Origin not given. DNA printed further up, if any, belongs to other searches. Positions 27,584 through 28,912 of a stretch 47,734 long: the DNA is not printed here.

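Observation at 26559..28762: MamK-family actin paired with a PilZ-like coiled-coil protein, with no magnetosome genes nearby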

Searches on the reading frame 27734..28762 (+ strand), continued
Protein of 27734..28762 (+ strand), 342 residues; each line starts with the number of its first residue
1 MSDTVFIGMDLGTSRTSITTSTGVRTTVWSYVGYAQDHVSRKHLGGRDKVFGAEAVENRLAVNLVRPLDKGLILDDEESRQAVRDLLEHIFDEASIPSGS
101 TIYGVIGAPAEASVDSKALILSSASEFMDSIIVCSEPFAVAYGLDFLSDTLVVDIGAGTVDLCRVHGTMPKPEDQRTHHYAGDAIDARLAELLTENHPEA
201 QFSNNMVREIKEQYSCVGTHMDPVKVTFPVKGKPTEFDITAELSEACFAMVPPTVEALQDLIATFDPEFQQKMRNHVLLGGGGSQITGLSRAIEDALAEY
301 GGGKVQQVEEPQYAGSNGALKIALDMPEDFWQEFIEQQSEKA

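Call 98: predict_structure(alignment_id=A6)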
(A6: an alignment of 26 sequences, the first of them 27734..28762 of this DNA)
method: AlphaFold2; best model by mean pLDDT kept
length: 342 residues; sequences in the alignment: 26
mean_pLDDT: 74.9   pTM: 0.66
mean pLDDT of the five models: 74.9, 72.6, 65.6, 64.7, 62.3
residues with pLDDT >= 90: 55; 70-90: 160; 50-70: 109; < 50: 18
segments of 3 or more residues with pLDDT < 50: 139-141, 143-146, 334-342
pLDDT, mean of each block of 10 residues (from residue 1): 78 80 86 91 92 86 82 77 90 86 78 67 82 61 53 63 61 66 82 95 83 71 89 93 84 73 71 64 56 63 57 69 74 49 36
secondary structure, 60 per line:
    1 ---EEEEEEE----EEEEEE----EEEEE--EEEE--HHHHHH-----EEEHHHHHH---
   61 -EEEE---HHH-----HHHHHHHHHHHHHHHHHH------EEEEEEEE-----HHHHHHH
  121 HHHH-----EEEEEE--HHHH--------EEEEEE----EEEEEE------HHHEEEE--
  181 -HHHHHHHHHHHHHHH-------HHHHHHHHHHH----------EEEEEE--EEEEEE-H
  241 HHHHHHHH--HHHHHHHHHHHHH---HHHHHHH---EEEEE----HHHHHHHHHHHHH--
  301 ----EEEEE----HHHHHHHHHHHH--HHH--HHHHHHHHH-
elements in order: E4-10 E15-20 E25-29 E32-35 H38-43 E49-51 H52-57 E62-65 H77-94 E101-108 H114-124 E130-135 H138-141 E150-155 E160-165 E175-178 H182-196 H204-214 E225-230 E233-238 H240-248 H251-263 H267-273 E277-281 H286-298 E305-309 H314-325 H333-341

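Call 100: fold_search(model_id=the predicted structure, library=pdb)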
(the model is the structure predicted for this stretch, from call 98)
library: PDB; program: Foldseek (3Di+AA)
matches with E <= 10: 1408; with E <= 0.001: 804
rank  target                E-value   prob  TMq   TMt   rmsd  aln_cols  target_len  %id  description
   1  5ljv_A                1.7e-36  1.00  0.89  0.94   2.0       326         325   39  MamK double helical filament (released 2016-11-16)
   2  5ljw_A                1.2e-35  1.00  0.79  0.81   3.7       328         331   40  MamK non-polymerising A278D mutant bound to AMPPNP (released 2016-11-16)
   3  5ljw_B                4.5e-35  1.00  0.69  0.72   5.3       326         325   39  MamK non-polymerising A278D mutant bound to AMPPNP (released 2016-11-16)
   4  8r2n_A                3.8e-30  1.00  0.84  0.82   3.1       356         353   31  Structure of the BeeR filament (released 2025-03-05)
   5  5jyg_A                1.3e-24  1.00  0.83  0.87   3.1       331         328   38  Cryo-EM structure of the MamK filament at 6.5 A (released 2016-07-27)
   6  9a51_A                2.5e-20  1.00  0.79  0.81   3.1       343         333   21  Integrative model of MBL-YTXH by crosslinking MS and deep learning (released 2024-09-18)
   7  1jcf                  2.6e-20  1.00  0.78  0.79   3.0       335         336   22  MREB FROM THERMOTOGA MARITIMA, TRIGONAL (released 2001-09-19)
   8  9a5t_B                2.8e-20  1.00  0.80  0.81   3.1       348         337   20  Integrative model of MBL-MREB by crosslinking MS and deep learning (released 2024-09-18)
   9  4czg                  1.4e-19  1.00  0.76  0.81   3.5       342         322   22  C. crescentus MreB, single filament, ADP, A22 inhibitor (released 2014-06-11)
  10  4czm_A                1.5e-19  1.00  0.75  0.76   4.1       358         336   20  C. crescentus MreB, monomeric, AMPPNP (released 2014-08-13)
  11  7e1g_B                1.9e-19  1.00  0.76  0.79   4.8       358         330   18  Structure of MreB3 from Spiroplasma eriocheiris (released 2022-02-16)
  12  7e1g_A                2.1e-19  1.00  0.76  0.79   4.5       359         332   19  Structure of MreB3 from Spiroplasma eriocheiris (released 2022-02-16)
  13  4czl                  2.1e-19  1.00  0.75  0.77   3.8       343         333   21  C. crescentus MreB, monomeric, ADP (released 2014-06-25)
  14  1jcg                  2.8e-19  1.00  0.77  0.78   3.3       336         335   22  MREB FROM THERMOTOGA MARITIMA, AMPPNP (released 2001-09-19)
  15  8azg                  2.9e-19  1.00  0.76  0.79   3.6       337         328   21  Crystal structure of MreB from Geobacillus stearothermophilus ATCC7953 in complex with ATP (released 2023-09-13)
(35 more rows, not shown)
